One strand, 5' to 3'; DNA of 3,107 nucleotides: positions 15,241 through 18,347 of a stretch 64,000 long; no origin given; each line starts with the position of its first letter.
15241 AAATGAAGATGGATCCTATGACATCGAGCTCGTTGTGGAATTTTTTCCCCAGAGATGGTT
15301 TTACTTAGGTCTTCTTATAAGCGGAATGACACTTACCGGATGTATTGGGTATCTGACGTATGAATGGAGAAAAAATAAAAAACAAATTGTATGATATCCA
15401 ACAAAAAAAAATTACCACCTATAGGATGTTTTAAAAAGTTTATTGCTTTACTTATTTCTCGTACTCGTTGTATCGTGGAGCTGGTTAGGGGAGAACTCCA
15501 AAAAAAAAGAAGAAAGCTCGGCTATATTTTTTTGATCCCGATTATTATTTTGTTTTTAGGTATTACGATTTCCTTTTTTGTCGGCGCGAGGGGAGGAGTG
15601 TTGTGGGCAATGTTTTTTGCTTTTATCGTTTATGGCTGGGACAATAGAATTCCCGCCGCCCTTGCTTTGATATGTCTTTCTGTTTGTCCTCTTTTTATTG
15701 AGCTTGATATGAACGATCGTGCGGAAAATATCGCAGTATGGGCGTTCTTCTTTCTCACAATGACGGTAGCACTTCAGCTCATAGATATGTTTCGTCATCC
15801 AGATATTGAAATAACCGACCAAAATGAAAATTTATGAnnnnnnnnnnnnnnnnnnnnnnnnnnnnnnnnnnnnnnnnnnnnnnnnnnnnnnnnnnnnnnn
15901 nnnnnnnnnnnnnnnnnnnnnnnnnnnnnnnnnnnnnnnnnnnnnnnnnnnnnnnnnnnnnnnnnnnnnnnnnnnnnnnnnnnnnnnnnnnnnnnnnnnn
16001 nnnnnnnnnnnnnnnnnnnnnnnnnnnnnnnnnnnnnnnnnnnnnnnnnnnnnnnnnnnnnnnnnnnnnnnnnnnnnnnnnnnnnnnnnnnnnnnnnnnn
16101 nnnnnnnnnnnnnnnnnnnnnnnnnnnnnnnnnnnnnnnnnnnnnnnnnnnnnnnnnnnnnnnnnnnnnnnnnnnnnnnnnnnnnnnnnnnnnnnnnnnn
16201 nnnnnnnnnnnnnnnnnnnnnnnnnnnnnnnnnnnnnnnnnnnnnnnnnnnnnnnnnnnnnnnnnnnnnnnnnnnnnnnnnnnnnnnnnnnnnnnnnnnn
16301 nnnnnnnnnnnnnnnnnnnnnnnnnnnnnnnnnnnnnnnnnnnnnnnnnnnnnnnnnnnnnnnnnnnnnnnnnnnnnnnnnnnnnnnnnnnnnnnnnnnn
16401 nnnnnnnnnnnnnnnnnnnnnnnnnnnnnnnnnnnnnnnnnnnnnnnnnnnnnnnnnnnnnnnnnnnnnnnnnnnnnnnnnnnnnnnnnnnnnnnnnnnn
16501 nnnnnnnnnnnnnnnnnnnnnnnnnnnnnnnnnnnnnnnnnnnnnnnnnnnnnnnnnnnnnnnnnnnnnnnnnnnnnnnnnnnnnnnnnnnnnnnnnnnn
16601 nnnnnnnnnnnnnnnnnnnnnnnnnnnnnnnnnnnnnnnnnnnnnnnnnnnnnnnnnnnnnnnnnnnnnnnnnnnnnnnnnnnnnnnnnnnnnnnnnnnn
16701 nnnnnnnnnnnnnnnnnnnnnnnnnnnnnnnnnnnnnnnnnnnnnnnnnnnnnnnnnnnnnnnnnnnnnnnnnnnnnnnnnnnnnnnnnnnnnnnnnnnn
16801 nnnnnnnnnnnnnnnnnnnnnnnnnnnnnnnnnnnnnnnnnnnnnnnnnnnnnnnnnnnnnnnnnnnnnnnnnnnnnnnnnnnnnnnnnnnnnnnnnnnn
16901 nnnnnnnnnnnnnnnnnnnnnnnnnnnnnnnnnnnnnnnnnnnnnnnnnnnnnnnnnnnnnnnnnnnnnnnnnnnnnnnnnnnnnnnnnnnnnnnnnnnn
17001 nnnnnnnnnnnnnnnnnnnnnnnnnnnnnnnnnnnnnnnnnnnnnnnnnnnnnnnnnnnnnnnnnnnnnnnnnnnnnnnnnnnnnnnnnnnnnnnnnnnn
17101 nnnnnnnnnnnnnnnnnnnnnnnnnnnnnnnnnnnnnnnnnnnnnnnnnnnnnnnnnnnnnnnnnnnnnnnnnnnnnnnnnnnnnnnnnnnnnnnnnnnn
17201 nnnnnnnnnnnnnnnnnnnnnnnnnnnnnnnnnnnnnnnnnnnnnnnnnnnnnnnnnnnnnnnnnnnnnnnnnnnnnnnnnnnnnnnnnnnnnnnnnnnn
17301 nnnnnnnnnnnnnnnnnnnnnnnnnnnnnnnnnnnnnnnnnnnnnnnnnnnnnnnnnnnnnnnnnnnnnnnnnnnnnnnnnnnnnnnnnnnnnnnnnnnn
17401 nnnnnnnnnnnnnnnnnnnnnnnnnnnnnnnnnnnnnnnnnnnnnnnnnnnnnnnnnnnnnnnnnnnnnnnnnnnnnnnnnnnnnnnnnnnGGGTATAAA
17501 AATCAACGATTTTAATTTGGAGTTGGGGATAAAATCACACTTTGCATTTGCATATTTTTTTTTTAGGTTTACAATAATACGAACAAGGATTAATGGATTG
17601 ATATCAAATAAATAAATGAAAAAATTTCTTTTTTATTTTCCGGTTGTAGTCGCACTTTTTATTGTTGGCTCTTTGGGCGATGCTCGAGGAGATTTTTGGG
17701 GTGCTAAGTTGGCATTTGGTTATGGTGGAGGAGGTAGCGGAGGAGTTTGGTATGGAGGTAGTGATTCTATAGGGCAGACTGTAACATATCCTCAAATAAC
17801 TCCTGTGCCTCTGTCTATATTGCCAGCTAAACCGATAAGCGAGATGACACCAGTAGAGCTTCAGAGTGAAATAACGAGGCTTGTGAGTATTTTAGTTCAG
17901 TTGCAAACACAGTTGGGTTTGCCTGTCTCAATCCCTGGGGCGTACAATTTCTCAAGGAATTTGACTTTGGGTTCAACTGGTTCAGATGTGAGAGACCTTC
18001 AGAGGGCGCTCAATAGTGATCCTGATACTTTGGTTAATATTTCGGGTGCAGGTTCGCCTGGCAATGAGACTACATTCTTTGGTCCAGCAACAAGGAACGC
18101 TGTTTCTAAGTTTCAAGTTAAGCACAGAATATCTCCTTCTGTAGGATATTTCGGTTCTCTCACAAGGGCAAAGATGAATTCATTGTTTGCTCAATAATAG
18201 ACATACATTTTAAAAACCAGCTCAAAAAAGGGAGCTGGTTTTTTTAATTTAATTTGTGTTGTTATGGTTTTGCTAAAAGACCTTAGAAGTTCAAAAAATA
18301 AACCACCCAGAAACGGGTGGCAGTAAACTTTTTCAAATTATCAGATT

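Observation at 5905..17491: Co-directional envelope glycopolymer cluster combining CDP-glycerol synthesis (gpsA-tagD) with a CDP-alcohol phosphotransferase and GT-C-like membrane proteins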

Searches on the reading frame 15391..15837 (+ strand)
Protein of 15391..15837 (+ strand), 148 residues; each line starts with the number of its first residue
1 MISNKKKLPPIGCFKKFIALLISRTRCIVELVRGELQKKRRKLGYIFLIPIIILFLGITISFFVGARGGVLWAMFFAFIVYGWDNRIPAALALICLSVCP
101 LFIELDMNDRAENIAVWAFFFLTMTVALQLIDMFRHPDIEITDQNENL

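Call 3: search_protein_families(library=pfam, proteins=[window:15391-15837:+], max_evalue=0.01)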
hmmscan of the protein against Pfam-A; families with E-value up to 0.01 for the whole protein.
window:15391-15837:+ (148 aa): 0 families

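Call 4: search_protein_families(library=ncbifam, proteins=[window:15391-15837:+], max_evalue=0.01)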
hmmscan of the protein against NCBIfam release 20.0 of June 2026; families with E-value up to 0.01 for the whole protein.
window:15391-15837:+ (148 aa): 0 families

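Call 68: search_protein_representatives(protein=window:15391-15834:+)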
Query: 148 residues. Proteins with E-value up to 0.001 (for the whole library): 240; up to 1e-10: 73; up to 1e-30: 1. The best 150 are listed.
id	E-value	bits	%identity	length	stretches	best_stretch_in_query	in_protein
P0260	4.0e-93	325.2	100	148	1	1-148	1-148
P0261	2.5e-21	92.3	46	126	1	51-146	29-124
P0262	3.1e-20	88.7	45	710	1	51-139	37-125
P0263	5.5e-19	84.7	41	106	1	51-145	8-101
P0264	5.8e-19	84.6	43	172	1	33-138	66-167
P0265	2.5e-17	79.3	44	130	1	50-136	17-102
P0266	3.5e-17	78.8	48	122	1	51-138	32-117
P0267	2.3e-16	76.2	47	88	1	64-139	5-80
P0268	3.0e-16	75.8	41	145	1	51-137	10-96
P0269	5.2e-16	75.0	47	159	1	46-136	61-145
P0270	5.4e-16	74.9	36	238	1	34-144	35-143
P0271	7.1e-16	74.6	43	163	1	48-138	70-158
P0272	9.7e-16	74.1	43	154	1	59-147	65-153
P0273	3.0e-15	72.5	41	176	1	31-139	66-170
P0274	3.3e-15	72.4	39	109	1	54-142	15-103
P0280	1.2e-14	70.5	43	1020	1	52-137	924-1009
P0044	7.5e-12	61.5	41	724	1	51-135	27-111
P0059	7.2e-07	45.3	40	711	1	61-135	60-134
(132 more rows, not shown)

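Call 71: search_protein_families(library=pfam, alignment_id=A4, max_evalue=1)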
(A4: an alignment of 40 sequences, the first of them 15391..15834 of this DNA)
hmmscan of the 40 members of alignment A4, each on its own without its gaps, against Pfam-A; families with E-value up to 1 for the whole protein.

A. member 1, window:15391-15834:+ (148 aa): 2 families
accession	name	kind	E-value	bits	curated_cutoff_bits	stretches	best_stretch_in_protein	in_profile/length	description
PF20040.4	DUF6442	-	0.063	14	25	1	35-81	21-65/102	Family of unknown function (DUF6442)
PF12420.13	DUF3671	-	0.47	10.3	34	0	38-102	154-184/223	Fam-L, Fam-M like protein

B. families by the number of members that match (of 40 scanned): 44 families (the first 25 are shown)
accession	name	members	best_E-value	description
PF09843.14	DUF2070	7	0.037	Predicted membrane protein (DUF2070)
PF19529.4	DUF6057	6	0.0034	Family of unknown function (DUF6057)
PF13398.12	Peptidase_M50B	4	0.004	Peptidase M50B-like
PF02660.20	G3P_acyltransf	3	0.00036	Glycerol-3-phosphate acyltransferase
PF13858.11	DUF4199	2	0.027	Protein of unknown function (DUF4199)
PF04688.18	Holin_SPP1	2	0.091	SPP1 phage holin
PF07907.16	YibE_F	1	0.00024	YibE/F-like protein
PF08592.16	Anthrone_oxy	1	0.0022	Anthrone oxygenase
PF03419.18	Peptidase_U4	1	0.005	Sporulation factor SpoIIGA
PF00499.25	Oxidored_q3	1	0.0056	NADH-ubiquinone/plastoquinone oxidoreductase chain 6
PF13796.11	Sensor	1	0.012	Putative sensor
PF14965.11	BRI3BP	1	0.014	Negative regulator of p53/TP53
PF24195.1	DUF7420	1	0.026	Family of unknown function (DUF7420)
PF01059.23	Oxidored_q5_N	1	0.035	NADH-ubiquinone oxidoreductase chain 4, amino terminus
PF18949.5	DUF5693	1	0.038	Family of unknown function (DUF5693)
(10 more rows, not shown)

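Call 72: search_solved_structures(query=A4, max_evalue=10, show_alignments=2)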
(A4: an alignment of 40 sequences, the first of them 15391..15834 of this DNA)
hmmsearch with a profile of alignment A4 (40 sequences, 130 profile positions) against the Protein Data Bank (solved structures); distinct sequences matched with E-value up to 10: 1.
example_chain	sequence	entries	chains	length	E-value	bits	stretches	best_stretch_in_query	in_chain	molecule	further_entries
2m6x_A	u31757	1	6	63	0.8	12.7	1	47-86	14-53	p7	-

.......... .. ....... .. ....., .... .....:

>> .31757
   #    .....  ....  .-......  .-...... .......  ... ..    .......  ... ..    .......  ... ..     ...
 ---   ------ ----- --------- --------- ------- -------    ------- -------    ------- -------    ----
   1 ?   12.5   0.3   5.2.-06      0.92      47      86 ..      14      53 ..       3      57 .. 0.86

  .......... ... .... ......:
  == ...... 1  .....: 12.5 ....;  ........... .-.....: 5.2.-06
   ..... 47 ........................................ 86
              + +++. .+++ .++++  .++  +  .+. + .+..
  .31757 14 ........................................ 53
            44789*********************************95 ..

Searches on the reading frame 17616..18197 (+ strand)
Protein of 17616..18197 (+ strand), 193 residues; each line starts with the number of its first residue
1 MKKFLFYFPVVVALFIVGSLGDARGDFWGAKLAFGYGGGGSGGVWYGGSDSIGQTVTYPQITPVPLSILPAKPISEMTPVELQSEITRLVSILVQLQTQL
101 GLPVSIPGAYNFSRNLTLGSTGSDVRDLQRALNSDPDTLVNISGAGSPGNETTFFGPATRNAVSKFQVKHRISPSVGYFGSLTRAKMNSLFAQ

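Call 5: search_protein_families(library=pfam, proteins=[window:17616-18197:+], max_evalue=0.001)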
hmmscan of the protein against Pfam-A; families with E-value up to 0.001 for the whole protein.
window:17616-18197:+ (193 aa): 1 family
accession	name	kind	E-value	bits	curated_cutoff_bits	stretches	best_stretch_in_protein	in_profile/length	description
PF01471.23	PG_binding_1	-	4.2e-08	33.7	23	1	121-187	1-57/57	Putative peptidoglycan binding domain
